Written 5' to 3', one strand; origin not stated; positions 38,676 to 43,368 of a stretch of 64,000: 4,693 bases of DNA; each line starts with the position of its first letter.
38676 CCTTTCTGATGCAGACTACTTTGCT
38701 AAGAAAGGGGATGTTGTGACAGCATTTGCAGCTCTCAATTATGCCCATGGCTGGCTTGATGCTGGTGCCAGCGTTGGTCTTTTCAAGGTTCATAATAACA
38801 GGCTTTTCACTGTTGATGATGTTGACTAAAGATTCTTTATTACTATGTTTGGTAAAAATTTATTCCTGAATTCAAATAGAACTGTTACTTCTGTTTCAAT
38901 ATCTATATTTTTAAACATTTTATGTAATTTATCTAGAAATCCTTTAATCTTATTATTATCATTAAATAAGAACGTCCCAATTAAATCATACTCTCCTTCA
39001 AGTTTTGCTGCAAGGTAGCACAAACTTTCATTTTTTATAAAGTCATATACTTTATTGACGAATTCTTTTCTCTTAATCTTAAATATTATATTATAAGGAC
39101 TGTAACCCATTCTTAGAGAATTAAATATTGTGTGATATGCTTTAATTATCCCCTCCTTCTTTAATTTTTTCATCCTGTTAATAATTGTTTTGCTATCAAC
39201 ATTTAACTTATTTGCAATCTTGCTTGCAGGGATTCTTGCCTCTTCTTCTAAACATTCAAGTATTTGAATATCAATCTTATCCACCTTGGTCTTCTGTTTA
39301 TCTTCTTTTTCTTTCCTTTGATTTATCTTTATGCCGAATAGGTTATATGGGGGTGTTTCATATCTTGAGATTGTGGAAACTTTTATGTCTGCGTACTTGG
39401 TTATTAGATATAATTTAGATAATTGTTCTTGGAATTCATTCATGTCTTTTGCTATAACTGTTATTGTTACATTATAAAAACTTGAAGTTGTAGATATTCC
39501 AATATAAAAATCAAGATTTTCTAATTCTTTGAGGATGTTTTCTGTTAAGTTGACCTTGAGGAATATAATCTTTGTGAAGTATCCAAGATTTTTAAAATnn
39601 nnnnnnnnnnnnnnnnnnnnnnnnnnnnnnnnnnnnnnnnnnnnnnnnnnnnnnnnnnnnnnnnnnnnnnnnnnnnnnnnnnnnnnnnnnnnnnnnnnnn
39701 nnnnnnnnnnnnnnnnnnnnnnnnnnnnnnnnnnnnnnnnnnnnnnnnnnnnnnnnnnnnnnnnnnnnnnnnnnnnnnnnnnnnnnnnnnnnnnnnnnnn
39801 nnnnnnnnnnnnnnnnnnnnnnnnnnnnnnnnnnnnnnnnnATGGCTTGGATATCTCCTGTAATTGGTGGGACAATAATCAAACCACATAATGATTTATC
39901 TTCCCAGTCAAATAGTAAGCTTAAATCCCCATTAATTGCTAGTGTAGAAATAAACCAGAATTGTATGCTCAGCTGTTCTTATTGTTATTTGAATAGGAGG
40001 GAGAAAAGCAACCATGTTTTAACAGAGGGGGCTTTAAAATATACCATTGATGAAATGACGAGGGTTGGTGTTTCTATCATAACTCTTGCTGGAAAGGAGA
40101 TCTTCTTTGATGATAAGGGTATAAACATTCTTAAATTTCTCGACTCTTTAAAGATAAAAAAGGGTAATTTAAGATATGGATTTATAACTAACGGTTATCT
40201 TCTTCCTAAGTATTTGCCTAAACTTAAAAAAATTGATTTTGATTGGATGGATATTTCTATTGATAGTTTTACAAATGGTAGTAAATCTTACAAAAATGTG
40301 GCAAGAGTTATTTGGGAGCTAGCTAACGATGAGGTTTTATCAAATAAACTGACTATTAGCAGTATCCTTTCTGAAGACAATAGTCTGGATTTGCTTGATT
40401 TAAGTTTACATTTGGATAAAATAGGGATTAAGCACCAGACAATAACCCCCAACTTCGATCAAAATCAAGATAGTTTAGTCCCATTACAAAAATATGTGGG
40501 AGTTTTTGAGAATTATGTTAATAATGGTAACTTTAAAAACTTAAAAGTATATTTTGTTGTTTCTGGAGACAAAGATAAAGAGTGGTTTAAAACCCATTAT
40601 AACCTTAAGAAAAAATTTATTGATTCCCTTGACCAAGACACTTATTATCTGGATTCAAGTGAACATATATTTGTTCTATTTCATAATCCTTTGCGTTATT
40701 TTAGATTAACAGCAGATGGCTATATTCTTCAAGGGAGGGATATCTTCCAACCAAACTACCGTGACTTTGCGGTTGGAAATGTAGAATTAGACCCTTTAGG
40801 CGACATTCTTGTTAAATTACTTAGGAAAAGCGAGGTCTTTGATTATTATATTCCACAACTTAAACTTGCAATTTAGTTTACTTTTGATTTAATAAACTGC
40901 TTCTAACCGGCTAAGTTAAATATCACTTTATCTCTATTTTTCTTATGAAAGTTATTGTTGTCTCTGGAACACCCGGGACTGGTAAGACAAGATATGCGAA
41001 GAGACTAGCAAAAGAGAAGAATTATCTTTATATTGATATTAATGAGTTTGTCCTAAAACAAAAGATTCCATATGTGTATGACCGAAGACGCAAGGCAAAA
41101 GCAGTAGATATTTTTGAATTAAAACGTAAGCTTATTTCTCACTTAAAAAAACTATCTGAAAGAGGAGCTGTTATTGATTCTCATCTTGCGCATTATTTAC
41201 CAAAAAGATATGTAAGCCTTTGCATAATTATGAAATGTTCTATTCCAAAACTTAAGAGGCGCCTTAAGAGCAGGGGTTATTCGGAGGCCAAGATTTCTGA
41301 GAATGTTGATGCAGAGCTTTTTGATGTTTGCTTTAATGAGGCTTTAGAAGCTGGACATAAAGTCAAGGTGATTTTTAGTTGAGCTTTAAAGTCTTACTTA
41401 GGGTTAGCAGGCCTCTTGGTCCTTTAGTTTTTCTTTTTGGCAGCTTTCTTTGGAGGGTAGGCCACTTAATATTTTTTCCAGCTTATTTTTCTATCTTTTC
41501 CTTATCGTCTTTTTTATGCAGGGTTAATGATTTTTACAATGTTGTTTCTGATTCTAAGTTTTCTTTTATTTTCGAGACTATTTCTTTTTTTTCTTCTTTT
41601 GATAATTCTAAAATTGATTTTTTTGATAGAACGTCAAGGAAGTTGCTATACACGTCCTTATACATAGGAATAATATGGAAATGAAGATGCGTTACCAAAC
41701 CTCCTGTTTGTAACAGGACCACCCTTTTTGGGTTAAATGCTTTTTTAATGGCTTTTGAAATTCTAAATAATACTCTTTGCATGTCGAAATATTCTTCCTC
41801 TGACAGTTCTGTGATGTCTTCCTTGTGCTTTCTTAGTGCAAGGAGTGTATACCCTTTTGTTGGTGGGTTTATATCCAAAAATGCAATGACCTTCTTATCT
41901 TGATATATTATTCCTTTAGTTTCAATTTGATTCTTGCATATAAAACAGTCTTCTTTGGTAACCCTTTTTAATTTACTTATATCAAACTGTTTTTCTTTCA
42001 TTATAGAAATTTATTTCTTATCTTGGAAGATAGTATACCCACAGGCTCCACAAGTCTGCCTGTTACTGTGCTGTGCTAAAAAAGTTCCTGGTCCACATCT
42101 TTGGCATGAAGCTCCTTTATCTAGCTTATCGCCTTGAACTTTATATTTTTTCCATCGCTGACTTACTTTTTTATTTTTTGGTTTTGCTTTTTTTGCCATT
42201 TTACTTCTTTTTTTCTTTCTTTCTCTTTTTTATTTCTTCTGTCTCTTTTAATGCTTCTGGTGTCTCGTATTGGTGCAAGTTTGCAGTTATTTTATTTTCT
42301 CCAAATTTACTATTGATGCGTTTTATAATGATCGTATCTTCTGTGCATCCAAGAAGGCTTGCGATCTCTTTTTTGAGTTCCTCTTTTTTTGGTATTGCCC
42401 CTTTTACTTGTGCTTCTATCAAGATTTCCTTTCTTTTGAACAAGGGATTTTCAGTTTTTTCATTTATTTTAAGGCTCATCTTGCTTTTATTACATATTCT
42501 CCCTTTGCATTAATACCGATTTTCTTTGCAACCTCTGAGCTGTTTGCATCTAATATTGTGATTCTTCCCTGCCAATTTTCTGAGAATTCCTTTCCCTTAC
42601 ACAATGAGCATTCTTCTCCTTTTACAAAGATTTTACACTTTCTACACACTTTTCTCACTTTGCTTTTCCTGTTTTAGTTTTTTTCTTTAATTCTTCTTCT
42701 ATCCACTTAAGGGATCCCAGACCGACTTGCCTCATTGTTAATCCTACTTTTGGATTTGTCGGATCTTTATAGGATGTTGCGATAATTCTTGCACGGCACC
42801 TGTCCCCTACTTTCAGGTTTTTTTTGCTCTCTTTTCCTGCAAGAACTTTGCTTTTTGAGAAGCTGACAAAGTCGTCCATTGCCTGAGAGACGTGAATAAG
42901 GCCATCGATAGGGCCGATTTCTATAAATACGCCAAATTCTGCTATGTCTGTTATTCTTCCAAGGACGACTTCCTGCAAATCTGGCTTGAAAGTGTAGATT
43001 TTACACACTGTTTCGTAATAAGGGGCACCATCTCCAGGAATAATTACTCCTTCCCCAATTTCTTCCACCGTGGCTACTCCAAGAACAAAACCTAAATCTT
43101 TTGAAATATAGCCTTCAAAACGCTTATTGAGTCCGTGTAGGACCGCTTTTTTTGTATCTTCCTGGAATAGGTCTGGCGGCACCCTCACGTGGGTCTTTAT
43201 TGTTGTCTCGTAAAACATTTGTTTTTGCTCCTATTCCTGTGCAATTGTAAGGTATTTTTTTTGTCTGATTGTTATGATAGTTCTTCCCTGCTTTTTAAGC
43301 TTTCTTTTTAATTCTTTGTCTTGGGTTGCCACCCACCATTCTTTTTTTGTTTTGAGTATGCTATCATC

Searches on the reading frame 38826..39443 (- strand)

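Call 64: search_protein_families(library=pfam, proteins=[window:38826-39443:-], max_evalue=0.00001)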
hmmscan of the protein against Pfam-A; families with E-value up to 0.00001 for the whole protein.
window:38826-39443:- (205 aa): 4 families
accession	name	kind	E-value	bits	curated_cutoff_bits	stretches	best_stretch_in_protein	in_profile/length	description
PF13412.12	HTH_24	-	1.1e-12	47.7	21.9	1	55-101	2-48/48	Winged helix-turn-helix DNA-binding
PF13404.12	HTH_AsnC-type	-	4.5e-11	42.8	27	1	55-95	2-42/42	AsnC-type helix-turn-helix domain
PF08279.18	HTH_11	-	7.3e-08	32.6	25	1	60-99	4-44/55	HTH domain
PF01047.28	MarR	-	5.4e-06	26.7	24.6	0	60-101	7-48/59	MarR family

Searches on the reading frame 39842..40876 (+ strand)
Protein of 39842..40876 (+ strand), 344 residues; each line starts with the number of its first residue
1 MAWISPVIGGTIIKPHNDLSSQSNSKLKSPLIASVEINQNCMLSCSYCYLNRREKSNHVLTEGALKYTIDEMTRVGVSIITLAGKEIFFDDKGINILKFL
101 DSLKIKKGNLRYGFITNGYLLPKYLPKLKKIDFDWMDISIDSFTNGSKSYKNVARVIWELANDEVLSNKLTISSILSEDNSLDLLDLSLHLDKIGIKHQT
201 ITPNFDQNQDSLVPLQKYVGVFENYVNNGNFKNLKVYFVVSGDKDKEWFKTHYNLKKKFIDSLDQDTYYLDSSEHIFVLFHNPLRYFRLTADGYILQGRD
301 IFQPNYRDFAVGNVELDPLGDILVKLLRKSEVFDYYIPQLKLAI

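Call 64: search_protein_families(library=pfam, proteins=[window:39842-40876:+], max_evalue=0.00001)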
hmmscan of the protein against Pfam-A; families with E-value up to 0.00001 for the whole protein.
window:39842-40876:+ (344 aa): 1 family
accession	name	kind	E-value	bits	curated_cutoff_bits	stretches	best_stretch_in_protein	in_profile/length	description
PF04055.27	Radical_SAM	-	8e-15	55.8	29.5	1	36-146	2-115/166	Radical SAM superfamily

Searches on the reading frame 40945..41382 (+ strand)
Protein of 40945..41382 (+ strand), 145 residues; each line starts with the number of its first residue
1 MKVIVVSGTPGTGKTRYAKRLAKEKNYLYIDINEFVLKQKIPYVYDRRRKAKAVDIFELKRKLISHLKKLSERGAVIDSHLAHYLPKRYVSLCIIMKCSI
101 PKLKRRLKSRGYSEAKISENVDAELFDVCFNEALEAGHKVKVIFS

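Call 64: search_protein_families(library=pfam, proteins=[window:40945-41382:+], max_evalue=0.00001)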
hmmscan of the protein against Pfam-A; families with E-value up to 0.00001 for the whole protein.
window:40945-41382:+ (145 aa): 1 family
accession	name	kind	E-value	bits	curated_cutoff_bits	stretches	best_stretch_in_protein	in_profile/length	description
PF13238.12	AAA_18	-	2e-23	83.7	29.4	1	4-126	1-127/128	AAA domain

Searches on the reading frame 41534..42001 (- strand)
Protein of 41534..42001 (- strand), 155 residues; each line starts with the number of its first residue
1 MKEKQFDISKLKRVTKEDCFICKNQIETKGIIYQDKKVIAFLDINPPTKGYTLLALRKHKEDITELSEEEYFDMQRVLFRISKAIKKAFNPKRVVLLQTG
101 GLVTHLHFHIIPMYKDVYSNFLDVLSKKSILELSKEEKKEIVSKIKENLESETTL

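Call 64: search_protein_families(library=pfam, proteins=[window:41534-42001:-], max_evalue=0.00001)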
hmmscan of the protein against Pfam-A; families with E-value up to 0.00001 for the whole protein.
window:41534-42001:- (155 aa): 2 families
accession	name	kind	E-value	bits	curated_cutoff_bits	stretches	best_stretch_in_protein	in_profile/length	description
PF01230.28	HIT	-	4.7e-16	59.7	21.5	1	29-115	6-97/98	HIT domain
PF11969.13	DcpS_C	-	6e-09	36.8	24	1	21-112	4-101/114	Scavenger mRNA decapping enzyme C-term binding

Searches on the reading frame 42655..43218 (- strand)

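Call 64: search_protein_families(library=pfam, proteins=[window:42655-43218:-], max_evalue=0.00001)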
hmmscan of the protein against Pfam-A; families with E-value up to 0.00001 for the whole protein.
window:42655-43218:- (187 aa): 2 families
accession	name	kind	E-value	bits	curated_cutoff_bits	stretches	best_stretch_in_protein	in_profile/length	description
PF03876.22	SHS2_Rpb7-N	-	1.5e-14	54.3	24.8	1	10-64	3-57/57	SHS2 domain found in N terminus of Rpb7p/Rpc25p/MJ0397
PF00575.29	S1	-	2.2e-11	44.4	22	1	81-147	4-61/74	S1 RNA binding domain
